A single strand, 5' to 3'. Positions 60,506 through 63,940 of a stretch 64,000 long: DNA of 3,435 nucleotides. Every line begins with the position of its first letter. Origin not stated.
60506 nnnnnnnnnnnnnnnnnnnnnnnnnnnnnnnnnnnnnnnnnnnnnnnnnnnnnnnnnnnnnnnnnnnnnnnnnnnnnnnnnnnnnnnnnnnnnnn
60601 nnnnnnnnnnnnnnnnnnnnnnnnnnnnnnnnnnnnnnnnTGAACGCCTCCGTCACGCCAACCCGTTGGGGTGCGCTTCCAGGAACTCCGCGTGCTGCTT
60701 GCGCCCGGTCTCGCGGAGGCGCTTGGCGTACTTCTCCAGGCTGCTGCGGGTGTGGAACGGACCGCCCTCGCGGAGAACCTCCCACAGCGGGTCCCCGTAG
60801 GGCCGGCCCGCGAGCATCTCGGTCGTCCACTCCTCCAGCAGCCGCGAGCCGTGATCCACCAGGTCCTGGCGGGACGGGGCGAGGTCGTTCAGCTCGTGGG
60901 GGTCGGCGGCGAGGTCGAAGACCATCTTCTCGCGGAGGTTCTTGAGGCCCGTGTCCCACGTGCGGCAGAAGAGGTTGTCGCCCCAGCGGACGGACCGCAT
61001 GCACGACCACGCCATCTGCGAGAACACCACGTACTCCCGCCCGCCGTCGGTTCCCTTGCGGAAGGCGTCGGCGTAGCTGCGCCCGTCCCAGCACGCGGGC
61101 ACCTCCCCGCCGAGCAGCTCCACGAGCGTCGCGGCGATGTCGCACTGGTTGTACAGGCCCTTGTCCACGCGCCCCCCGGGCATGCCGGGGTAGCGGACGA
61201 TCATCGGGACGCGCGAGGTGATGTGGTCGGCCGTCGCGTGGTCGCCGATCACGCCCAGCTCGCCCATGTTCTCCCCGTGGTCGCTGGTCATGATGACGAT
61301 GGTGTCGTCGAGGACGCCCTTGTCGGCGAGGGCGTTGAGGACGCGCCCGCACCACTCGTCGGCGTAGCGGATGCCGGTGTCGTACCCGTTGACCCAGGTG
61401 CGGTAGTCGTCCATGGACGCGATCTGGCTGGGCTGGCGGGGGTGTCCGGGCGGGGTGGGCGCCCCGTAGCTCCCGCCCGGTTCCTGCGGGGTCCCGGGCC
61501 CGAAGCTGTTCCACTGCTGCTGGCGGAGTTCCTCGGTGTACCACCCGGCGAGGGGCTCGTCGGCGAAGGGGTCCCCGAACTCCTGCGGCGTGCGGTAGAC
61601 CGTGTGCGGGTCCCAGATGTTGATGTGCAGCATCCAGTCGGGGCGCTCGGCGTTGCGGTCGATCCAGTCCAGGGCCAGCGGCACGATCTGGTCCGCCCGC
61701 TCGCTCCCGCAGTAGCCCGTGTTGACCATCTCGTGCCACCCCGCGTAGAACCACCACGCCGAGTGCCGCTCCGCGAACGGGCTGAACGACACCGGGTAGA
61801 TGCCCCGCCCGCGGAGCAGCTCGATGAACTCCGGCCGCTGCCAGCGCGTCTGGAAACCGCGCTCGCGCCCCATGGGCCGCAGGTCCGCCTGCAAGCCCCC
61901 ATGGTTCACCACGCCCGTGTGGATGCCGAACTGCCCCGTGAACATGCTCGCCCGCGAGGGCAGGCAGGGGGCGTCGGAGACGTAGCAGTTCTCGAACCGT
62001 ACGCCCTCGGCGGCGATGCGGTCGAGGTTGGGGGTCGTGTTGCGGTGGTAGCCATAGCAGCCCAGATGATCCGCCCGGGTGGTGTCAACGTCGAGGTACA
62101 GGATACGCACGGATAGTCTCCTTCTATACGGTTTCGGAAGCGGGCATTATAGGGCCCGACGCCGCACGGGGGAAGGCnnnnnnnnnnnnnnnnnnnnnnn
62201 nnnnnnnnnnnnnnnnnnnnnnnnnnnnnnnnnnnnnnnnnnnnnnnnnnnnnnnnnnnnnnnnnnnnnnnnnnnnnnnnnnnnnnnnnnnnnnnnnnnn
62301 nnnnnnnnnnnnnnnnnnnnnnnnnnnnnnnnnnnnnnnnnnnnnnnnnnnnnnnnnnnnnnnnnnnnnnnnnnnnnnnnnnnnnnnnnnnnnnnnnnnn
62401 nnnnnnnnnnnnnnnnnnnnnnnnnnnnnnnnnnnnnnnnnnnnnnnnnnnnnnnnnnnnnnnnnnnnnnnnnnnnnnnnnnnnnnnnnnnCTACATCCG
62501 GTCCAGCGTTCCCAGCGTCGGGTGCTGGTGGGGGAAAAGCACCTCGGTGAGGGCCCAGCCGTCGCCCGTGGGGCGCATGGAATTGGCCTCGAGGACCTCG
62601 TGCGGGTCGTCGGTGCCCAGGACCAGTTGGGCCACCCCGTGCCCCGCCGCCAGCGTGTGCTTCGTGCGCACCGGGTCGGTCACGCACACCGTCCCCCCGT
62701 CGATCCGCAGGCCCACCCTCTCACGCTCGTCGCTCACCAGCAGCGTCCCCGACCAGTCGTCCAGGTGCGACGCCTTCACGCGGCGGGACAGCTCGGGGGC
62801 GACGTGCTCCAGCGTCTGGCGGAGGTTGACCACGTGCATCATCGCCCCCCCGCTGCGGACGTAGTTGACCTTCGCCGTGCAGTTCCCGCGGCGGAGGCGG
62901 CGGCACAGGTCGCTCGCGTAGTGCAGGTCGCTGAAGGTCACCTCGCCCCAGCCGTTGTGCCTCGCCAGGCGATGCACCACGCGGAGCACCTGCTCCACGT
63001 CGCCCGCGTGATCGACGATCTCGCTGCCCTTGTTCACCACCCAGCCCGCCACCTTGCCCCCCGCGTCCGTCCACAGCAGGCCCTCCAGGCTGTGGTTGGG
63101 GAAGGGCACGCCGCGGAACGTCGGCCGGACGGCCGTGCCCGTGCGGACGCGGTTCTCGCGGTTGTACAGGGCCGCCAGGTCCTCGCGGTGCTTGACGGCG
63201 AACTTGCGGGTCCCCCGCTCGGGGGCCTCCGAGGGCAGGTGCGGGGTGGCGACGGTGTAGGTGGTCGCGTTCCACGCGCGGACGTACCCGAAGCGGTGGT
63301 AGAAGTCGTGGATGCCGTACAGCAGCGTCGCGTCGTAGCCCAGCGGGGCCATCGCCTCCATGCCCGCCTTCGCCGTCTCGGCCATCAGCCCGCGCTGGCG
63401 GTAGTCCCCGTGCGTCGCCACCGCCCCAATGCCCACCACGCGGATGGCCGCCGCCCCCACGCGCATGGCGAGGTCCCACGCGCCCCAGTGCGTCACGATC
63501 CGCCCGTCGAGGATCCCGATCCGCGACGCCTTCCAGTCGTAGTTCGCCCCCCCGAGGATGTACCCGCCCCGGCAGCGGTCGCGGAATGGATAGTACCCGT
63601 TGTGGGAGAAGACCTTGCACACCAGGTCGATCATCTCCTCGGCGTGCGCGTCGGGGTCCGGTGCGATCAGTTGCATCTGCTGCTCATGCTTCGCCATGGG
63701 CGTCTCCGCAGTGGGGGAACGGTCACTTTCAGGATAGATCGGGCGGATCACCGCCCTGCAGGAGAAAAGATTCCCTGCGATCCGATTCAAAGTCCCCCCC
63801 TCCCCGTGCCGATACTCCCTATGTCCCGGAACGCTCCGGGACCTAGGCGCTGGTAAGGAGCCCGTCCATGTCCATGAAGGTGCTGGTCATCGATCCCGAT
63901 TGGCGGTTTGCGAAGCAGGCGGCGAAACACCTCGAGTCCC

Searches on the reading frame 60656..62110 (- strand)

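Call 83: search_protein_families(library=pfam, proteins=[window:60656-62110:-], max_evalue=0.001)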
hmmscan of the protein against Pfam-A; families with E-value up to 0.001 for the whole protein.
window:60656-62110:- (485 aa): 4 families
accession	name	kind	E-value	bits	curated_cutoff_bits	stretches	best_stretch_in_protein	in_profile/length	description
PF00884.28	Sulfatase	-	7.7e-41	140.8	25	1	3-334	3-300/301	Sulfatase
PF01663.27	Phosphodiest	-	1.6e-09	38.3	23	1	6-279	4-220/342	Type I phosphodiesterase / nucleotide pyrophosphatase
PF16347.10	SGSH_C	-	4.1e-07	30.7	29.3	1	299-412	16-133/154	N-sulphoglucosamine sulphohydrolase, C-terminal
PF02995.22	DUF229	-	3e-05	23.4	25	1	247-286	310-349/496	Protein of unknown function (DUF229)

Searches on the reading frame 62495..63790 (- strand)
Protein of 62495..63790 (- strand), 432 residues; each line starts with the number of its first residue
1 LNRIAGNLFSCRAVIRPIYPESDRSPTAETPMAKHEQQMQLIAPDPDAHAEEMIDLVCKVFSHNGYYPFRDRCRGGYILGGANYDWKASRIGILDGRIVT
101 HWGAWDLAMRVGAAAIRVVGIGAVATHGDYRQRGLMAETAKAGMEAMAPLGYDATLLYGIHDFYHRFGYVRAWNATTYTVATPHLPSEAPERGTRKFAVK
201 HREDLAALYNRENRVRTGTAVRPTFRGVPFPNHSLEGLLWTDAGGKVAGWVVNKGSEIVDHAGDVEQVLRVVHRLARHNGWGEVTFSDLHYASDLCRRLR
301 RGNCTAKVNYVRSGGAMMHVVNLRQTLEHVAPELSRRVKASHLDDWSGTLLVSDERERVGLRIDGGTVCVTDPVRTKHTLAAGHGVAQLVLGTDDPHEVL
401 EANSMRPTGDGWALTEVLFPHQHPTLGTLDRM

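Call 83: search_protein_families(library=pfam, proteins=[window:62495-63790:-], max_evalue=0.001)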
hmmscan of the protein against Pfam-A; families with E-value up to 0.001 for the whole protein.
window:62495-63790:- (432 aa): 1 family
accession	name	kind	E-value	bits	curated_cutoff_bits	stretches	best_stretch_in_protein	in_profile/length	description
PF13527.13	Acetyltransf_9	-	2.5e-11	44.1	25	1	50-169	10-124/127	Acetyltransferase (GNAT) domain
